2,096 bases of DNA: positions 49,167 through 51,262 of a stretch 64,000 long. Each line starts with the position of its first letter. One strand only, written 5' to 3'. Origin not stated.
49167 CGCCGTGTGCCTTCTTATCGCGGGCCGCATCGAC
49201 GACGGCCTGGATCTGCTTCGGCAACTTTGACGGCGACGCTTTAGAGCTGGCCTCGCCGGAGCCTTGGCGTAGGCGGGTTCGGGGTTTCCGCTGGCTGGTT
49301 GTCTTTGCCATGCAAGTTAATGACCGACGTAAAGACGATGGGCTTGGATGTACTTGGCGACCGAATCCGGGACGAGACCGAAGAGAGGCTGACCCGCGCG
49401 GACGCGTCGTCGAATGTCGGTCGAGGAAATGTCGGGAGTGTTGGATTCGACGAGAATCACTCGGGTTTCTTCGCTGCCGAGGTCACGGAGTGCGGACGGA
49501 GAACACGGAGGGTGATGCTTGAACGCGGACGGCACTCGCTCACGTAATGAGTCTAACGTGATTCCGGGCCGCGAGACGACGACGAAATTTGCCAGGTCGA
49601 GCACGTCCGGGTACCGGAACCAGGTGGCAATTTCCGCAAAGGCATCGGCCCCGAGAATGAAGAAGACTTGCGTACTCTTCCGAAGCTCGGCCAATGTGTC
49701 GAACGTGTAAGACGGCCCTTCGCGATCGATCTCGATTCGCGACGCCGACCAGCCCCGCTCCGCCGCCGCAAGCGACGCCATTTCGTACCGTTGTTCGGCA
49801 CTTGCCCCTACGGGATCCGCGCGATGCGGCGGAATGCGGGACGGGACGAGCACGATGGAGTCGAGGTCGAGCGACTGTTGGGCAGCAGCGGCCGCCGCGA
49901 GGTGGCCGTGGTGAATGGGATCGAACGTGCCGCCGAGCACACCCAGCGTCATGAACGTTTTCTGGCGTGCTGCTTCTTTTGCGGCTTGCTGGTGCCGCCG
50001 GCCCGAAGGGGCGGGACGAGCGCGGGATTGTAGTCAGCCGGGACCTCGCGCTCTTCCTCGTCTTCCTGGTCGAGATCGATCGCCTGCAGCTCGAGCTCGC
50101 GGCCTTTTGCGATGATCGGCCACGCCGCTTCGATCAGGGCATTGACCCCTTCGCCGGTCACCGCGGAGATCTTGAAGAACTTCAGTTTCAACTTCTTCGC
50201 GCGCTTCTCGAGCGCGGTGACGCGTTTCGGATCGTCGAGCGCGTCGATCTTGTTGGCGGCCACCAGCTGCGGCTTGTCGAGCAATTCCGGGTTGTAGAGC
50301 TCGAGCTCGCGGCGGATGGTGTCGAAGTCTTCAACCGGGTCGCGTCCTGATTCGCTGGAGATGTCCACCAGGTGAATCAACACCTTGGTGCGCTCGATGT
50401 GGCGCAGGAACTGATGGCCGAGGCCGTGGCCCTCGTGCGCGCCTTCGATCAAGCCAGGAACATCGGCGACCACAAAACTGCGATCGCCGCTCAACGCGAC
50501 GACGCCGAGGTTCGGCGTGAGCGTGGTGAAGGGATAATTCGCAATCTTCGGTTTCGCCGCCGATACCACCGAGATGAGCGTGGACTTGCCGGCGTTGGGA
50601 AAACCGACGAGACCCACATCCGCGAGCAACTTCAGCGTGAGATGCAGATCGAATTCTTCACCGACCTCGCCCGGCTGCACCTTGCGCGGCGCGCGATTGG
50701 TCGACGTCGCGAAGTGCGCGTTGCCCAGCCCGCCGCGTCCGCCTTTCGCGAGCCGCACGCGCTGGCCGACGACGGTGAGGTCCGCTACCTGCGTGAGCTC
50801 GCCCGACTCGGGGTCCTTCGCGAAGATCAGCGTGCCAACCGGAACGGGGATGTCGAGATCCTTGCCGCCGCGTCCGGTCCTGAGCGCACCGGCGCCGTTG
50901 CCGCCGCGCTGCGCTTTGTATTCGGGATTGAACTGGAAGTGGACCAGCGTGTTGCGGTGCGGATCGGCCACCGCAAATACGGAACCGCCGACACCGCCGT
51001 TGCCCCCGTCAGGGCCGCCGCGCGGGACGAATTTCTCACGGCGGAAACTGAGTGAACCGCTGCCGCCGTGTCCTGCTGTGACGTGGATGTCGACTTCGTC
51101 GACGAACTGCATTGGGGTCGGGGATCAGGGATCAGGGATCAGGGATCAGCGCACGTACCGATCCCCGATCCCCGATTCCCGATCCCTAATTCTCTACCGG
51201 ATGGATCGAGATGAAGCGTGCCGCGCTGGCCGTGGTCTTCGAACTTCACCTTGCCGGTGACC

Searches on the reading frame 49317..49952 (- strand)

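Call 60: search_protein_families(library=pfam, proteins=[window:49317-49952:-], max_evalue=0.0001)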
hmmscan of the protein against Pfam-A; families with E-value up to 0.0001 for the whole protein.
window:49317-49952:- (211 aa): 1 family
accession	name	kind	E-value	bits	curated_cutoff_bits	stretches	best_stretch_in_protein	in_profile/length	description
PF01467.32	CTP_transf_like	-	1.3e-24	87.3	21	1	5-183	1-133/133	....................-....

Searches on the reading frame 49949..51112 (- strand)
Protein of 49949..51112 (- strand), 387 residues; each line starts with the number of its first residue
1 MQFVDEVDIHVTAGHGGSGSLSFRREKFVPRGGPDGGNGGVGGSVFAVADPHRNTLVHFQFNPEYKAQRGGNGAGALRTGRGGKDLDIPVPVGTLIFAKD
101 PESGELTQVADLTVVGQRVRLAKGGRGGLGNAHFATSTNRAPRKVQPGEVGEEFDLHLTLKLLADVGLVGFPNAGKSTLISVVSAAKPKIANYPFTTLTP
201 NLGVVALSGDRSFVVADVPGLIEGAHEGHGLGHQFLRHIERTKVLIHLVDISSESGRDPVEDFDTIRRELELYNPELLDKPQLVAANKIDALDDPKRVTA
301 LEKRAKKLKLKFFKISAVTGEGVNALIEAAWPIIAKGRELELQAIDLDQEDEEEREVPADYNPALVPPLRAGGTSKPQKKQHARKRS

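Call 60: search_protein_families(library=pfam, proteins=[window:49949-51112:-], max_evalue=0.0001)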
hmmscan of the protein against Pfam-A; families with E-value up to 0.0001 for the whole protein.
window:49949-51112:- (387 aa): 3 families
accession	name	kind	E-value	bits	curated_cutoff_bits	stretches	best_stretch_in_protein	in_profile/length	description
PF01018.28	GTP1_OBG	-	6.7e-53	178.9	27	1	4-162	1-155/155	GTP1/OBG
PF01926.29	MMR_HSR1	-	6.9e-26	91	21.9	1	165-288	1-113/113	50S ribosome-binding GTPase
PF02421.24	FeoB_N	-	8.5e-13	48.6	27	1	166-329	3-155/156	Ferrous iron transport protein B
